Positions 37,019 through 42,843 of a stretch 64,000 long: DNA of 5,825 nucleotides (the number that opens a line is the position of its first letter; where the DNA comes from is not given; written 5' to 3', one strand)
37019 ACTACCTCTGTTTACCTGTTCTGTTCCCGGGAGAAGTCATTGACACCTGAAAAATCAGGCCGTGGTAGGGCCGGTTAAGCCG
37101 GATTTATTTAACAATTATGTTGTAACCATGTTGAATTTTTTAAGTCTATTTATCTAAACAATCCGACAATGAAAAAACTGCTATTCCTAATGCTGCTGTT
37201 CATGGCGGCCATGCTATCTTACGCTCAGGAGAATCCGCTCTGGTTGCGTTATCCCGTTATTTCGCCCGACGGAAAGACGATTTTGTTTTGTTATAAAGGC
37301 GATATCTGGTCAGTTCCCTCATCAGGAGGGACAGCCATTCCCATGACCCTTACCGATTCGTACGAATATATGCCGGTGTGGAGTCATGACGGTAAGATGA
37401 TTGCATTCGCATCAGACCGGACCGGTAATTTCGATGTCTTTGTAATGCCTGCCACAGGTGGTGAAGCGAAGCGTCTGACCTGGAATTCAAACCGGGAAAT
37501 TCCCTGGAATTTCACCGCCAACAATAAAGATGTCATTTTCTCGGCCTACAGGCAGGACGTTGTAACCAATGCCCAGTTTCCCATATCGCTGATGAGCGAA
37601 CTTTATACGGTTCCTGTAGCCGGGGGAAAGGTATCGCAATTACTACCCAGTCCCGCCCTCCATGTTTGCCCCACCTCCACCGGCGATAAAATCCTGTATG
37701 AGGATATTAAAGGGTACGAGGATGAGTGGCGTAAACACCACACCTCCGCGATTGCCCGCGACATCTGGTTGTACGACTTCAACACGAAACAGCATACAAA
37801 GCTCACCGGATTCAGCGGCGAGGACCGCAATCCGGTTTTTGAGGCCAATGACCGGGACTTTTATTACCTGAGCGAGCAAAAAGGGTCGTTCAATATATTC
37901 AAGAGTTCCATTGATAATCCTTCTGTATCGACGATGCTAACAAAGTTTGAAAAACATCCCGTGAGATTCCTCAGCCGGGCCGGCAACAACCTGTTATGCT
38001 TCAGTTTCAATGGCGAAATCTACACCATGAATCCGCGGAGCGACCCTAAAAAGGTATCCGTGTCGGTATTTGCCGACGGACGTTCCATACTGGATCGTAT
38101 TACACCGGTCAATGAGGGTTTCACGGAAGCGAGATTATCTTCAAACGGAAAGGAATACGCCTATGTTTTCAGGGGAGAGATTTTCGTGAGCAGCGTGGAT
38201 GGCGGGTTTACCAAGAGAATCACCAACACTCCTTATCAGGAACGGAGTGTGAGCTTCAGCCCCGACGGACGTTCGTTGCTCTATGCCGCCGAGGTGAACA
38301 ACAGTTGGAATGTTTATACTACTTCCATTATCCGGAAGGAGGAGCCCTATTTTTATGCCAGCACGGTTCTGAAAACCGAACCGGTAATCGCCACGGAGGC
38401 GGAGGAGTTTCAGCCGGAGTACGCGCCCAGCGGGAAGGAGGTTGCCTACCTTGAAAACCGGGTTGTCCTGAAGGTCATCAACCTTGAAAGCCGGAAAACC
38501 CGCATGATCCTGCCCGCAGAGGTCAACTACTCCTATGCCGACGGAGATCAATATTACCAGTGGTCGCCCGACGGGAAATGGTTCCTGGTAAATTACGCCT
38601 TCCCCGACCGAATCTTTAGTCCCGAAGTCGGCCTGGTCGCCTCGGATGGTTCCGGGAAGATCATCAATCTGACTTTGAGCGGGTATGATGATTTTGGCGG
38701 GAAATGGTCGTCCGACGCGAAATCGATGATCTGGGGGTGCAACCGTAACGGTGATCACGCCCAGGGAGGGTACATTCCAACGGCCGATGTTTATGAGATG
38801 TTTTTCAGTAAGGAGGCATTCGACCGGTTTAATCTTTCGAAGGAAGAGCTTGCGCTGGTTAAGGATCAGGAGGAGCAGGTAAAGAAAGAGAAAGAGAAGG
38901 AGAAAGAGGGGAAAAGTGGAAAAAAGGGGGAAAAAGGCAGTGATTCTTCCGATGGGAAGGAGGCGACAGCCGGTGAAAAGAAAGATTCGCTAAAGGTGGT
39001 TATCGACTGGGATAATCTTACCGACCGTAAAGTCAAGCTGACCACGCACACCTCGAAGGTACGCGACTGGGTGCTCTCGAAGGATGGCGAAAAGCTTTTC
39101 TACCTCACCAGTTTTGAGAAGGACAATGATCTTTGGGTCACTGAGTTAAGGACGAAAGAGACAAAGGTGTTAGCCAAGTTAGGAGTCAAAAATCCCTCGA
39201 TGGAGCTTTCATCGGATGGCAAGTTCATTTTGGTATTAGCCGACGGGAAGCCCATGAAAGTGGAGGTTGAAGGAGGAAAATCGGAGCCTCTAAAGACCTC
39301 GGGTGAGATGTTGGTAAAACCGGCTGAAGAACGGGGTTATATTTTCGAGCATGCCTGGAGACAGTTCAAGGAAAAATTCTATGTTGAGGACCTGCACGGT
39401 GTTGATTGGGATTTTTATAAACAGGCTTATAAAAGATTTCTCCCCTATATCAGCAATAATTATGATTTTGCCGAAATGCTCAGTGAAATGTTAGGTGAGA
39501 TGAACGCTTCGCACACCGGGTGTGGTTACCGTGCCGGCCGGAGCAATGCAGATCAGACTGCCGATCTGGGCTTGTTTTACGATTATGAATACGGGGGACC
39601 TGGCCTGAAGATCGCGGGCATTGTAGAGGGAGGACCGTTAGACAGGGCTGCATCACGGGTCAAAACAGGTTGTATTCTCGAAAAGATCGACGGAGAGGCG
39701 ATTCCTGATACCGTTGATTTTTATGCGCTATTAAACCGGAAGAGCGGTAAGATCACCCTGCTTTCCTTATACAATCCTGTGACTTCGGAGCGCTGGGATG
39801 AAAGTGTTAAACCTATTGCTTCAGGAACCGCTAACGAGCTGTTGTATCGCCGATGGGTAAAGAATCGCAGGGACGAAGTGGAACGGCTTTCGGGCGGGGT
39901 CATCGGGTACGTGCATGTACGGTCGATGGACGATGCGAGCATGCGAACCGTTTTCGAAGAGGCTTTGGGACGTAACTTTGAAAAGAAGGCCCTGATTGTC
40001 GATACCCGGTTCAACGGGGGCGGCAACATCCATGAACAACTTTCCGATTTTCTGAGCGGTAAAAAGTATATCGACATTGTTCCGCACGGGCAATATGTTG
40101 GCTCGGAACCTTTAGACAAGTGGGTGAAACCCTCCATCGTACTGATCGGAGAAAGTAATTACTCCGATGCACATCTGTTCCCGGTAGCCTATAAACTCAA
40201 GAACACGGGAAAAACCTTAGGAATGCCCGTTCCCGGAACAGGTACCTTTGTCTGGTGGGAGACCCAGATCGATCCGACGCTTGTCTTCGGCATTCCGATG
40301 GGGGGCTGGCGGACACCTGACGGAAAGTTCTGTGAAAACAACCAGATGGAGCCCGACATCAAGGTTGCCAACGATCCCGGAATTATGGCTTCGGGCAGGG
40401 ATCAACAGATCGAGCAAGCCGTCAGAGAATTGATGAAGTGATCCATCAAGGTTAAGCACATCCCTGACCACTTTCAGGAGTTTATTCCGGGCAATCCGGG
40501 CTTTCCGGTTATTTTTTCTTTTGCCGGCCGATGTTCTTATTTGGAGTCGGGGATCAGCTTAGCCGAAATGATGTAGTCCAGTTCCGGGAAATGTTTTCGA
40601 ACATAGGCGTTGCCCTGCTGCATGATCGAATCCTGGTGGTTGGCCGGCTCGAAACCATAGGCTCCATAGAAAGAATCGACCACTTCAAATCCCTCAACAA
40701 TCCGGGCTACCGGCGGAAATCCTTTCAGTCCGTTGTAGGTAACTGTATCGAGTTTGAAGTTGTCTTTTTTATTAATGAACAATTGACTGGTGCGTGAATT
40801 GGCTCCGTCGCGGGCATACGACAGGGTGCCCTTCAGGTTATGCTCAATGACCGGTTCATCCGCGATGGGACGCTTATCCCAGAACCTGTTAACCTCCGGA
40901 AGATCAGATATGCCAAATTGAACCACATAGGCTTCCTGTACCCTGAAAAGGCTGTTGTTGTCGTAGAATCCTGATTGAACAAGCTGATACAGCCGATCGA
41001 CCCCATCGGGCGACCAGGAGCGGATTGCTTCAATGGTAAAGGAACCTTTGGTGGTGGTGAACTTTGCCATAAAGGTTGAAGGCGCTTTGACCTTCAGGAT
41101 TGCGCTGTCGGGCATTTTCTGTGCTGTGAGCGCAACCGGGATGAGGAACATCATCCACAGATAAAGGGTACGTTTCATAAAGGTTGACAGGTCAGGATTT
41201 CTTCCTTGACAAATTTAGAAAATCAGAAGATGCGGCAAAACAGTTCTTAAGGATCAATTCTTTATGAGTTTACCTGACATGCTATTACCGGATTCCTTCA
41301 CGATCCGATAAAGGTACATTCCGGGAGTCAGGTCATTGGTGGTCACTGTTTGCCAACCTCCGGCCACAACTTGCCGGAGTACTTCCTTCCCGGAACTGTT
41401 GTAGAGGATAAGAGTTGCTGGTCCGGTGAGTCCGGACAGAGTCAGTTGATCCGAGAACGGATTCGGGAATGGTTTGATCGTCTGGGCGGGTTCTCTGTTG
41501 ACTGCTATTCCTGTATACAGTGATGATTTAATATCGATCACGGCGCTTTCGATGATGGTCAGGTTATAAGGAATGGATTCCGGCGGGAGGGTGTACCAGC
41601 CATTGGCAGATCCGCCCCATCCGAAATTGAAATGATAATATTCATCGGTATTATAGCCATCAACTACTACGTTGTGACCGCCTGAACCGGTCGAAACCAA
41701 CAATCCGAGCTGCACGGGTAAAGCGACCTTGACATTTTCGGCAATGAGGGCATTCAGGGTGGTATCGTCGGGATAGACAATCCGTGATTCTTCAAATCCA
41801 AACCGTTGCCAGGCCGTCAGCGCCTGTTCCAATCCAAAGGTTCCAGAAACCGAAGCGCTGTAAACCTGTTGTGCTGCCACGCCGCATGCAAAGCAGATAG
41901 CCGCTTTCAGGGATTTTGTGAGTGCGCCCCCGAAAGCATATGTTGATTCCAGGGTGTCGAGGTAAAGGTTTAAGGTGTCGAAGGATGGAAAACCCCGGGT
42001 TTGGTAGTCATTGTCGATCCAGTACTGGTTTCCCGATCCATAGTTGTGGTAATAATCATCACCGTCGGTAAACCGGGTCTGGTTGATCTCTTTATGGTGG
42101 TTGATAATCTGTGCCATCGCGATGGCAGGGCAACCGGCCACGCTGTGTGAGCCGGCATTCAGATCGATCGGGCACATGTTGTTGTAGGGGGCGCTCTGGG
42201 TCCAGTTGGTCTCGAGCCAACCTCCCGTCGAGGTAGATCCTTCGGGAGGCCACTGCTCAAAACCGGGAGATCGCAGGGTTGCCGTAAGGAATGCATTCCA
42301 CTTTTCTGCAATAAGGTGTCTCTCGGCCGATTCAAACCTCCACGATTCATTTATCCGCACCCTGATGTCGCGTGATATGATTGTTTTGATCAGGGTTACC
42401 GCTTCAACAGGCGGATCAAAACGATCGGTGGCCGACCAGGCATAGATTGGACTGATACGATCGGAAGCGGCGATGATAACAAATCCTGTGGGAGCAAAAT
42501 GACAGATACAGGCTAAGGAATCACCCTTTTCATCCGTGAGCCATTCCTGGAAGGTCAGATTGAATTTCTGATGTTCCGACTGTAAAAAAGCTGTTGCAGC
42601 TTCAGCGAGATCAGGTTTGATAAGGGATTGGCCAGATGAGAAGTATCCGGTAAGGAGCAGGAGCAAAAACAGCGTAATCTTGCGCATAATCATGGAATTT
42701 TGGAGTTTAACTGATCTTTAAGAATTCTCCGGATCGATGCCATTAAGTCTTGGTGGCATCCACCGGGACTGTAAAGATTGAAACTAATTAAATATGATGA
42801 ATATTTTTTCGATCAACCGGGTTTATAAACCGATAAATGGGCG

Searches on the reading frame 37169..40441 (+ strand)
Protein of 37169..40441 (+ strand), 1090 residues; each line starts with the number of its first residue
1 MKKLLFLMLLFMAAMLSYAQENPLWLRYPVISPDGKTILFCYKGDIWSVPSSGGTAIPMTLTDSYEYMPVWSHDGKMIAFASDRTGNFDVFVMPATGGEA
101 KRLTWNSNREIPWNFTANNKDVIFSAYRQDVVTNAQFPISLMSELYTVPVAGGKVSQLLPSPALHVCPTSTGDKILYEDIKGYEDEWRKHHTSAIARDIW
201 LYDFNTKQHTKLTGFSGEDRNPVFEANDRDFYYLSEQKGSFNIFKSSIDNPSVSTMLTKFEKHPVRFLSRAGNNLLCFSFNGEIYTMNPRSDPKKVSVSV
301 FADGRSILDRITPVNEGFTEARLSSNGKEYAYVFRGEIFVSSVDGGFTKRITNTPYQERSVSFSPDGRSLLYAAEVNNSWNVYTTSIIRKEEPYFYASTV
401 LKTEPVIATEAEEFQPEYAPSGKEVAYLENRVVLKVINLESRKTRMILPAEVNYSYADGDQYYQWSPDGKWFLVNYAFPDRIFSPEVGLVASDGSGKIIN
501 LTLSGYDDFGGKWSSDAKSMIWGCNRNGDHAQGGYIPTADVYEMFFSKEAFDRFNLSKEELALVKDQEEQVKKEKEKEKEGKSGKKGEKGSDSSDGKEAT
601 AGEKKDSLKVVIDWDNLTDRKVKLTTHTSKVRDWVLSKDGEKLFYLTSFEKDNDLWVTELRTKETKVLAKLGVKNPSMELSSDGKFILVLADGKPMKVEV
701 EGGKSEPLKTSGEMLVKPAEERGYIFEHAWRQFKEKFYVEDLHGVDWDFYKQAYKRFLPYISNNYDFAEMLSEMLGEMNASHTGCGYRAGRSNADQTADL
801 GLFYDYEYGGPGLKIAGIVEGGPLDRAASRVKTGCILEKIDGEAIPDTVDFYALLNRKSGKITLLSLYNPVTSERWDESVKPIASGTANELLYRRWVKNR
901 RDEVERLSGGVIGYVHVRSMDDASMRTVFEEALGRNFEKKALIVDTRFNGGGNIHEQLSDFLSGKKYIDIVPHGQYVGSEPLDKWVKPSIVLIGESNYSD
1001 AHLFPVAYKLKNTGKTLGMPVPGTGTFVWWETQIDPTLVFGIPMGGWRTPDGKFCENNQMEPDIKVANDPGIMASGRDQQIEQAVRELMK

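Call 7: search_protein_families(library=pfam, proteins=[window:37169-40441:+], max_evalue=0.001)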
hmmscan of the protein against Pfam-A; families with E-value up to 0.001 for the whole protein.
window:37169-40441:+ (1090 aa): 5 families
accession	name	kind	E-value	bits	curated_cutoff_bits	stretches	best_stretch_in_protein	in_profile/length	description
PF07676.18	PD40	-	2.5e-27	94.6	20.9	2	59-92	4-38/38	WD40-like Beta Propeller Repeat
PF14684.11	Tricorn_C1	-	8.5e-22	77.3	24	1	718-776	1-59/59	Tricorn protease C1 domain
PF03572.23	Peptidase_S41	-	6.5e-21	75.1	24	1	912-1066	2-165/165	Peptidase family S41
PF25174.1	Beta-prop_THOC3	-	1.4e-08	34.6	305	0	594-691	12-107/272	THOC3 beta-propeller domain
PF00930.27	DPPIV_N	-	9.4e-07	28.3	22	0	316-357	43-96/354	Dipeptidyl peptidase IV (DPP IV) N-terminal region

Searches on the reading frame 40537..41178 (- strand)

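Call 7: search_protein_families(library=pfam, proteins=[window:40537-41178:-], max_evalue=0.001)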
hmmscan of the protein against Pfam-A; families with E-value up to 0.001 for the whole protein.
window:40537-41178:- (213 aa): 1 family
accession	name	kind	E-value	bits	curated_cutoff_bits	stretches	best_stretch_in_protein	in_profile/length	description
PF00160.26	Pro_isomerase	-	1.5e-15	58.2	21.7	1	39-170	3-137/159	Cyclophilin type peptidyl-prolyl cis-trans isomerase/CLD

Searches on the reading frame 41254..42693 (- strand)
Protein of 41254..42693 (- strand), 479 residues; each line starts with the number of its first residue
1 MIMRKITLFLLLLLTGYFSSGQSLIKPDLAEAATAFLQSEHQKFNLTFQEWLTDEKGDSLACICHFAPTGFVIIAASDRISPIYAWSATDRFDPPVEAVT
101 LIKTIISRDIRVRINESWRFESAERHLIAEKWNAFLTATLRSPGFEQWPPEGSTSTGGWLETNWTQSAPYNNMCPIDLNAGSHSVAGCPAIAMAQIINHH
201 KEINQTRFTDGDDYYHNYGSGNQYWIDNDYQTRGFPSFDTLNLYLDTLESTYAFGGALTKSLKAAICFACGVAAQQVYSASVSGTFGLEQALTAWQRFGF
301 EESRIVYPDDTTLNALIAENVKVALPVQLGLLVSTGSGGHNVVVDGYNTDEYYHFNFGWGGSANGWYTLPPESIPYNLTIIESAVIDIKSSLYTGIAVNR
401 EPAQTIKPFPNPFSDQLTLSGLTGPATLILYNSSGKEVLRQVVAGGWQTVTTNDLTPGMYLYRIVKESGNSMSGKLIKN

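Call 7: search_protein_families(library=pfam, proteins=[window:41254-42693:-], max_evalue=0.001)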
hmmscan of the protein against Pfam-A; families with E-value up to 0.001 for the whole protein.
window:41254-42693:- (479 aa): 3 families
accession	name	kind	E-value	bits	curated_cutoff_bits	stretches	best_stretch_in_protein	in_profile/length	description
PF01640.23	Peptidase_C10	-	2.7e-33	116.3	26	1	164-367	1-194/194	Peptidase C10 family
PF18962.6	Por_Secre_tail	-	6.4e-07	30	27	1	409-477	2-74/75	Secretion system C-terminal sorting domain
PF13734.11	Inhibitor_I69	-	0.00015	22.6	25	1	47-94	32-80/98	Spi protease inhibitor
